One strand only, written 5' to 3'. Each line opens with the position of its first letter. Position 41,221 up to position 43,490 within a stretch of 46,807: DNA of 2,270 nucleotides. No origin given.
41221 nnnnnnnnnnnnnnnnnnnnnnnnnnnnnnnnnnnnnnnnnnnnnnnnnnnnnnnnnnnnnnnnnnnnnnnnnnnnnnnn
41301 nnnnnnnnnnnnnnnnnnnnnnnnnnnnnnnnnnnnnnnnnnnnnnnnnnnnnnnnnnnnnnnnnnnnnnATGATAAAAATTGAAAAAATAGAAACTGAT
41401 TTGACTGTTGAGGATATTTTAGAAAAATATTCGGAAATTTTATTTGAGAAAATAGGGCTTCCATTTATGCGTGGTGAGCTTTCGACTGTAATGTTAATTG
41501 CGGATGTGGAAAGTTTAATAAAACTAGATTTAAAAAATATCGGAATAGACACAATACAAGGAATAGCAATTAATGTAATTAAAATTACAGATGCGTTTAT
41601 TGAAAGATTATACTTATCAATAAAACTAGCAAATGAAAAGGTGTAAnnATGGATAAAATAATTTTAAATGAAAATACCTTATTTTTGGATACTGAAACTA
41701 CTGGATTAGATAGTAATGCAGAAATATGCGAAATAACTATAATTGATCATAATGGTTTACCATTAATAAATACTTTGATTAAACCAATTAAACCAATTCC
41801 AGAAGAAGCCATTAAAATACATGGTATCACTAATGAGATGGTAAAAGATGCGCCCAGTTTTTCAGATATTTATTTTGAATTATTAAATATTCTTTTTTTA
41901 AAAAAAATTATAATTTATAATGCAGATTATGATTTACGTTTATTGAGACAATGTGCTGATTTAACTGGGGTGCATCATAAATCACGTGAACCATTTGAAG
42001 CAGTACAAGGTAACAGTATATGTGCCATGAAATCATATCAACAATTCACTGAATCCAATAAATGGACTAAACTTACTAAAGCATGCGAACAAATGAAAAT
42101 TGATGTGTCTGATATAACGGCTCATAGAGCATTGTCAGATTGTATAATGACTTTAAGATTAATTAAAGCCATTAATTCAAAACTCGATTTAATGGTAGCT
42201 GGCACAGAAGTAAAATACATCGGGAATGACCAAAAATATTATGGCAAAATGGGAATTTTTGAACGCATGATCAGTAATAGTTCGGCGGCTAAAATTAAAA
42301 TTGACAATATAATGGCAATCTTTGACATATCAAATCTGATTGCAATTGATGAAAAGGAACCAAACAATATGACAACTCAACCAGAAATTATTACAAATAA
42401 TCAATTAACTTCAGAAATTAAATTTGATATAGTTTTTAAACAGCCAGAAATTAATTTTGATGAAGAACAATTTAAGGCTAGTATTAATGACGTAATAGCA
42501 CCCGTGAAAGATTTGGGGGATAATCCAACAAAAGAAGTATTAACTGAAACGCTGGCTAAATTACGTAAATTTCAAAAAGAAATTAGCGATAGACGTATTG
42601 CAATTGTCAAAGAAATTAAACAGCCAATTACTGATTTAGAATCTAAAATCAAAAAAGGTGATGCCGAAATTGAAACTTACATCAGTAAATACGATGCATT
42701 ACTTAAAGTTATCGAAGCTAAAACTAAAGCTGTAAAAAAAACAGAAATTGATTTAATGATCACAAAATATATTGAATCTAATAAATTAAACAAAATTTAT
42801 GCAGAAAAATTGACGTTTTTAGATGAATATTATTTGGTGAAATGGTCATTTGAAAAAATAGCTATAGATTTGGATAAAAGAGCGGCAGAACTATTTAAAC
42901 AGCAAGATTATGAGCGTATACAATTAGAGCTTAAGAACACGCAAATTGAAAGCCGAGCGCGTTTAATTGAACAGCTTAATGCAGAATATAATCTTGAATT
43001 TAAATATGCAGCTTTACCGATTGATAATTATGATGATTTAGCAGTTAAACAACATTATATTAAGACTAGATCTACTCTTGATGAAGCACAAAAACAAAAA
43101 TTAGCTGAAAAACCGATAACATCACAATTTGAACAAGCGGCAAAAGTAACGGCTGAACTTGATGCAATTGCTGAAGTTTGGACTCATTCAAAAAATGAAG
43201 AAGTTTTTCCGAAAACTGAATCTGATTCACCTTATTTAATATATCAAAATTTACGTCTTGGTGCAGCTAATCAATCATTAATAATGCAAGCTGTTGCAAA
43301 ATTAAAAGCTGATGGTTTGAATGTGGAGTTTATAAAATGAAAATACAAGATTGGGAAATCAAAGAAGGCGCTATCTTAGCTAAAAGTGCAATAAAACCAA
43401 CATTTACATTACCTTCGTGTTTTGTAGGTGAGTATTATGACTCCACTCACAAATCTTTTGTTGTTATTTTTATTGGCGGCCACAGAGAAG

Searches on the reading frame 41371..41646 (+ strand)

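Call 11: search_protein_families(library=pfam, max_evalue=0.01, proteins=[window:41371-41646:+])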
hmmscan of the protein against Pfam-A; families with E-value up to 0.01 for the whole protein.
window:41371-41646:+ (91 aa): 1 family
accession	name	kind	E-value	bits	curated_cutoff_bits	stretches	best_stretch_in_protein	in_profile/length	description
PF21699.3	TM1266-like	-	0.00057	20.2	27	1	4-47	9-53/74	Iron-only hydrogenase system regulator, putative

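Call 12: search_protein_families(library=phrogs, max_evalue=0.001, proteins=[window:41371-41646:+])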
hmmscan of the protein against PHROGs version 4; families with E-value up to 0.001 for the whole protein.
window:41371-41646:+ (91 aa): 0 families

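Call 103: search_protein_families(library=ncbifam, max_evalue=0.01, proteins=[window:41371-41646:+])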
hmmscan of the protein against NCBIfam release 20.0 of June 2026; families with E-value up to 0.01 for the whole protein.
window:41371-41646:+ (91 aa): 1 family
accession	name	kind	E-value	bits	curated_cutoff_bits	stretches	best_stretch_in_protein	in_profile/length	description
TIGR03959.1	hyd_TM1266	equivalog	0.004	16.9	60.8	1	4-45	9-50/76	TM1266 family iron-only hydrogenase system putative regulator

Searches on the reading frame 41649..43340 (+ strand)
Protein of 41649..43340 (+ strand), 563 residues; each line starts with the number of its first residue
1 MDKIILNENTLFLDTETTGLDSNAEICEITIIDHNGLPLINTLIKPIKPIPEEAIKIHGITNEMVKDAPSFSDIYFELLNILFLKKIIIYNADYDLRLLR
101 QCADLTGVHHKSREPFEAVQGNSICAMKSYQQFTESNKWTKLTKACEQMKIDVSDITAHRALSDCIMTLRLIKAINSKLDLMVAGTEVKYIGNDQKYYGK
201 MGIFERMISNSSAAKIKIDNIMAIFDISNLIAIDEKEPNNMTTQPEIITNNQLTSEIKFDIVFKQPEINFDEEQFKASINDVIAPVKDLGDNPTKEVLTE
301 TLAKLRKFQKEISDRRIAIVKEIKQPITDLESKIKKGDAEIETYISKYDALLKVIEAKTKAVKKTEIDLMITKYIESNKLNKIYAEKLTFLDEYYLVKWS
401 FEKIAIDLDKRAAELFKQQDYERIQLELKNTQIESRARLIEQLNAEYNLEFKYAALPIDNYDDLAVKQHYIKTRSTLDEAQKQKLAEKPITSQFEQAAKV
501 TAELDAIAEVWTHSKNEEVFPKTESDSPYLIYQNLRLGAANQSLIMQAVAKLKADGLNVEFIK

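Call 11: search_protein_families(library=pfam, max_evalue=0.01, proteins=[window:41649-43340:+])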
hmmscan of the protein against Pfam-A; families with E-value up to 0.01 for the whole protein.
window:41649-43340:+ (563 aa): 3 families
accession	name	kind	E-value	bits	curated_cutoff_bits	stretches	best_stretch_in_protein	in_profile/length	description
PF00929.31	RNase_T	-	2.6e-20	74.1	24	1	12-171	2-163/164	Exonuclease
PF07083.16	DUF1351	-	4.3e-11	43.4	27.8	1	259-439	2-177/210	Protein of unknown function (DUF1351)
PF16473.11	Rv2179c-like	-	0.00085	19.5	27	0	9-32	1-24/177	3'-5' exoribonuclease Rv2179c-like domain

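Call 12: search_protein_families(library=phrogs, max_evalue=0.001, proteins=[window:41649-43340:+])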
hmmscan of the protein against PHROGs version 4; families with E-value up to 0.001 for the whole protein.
window:41649-43340:+ (563 aa): 5 families
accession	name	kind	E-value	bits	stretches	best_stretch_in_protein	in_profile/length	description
phrog_192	-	DNA, RNA and nucleotide metabolism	1.3e-44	154.1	1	5-237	103-288/397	DNA polymerase exonuclease subunit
phrog_674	-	unknown function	1.4e-18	68.2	1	249-510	2-262/312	-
phrog_14632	-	DNA, RNA and nucleotide metabolism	1.7e-15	57.6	1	9-170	83-237/380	DNA polymerase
phrog_29618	-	DNA, RNA and nucleotide metabolism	2.9e-07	31.3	1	6-105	29-127/306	exonuclease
phrog_25825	-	unknown function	8.6e-05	23.6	1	9-60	62-113/127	-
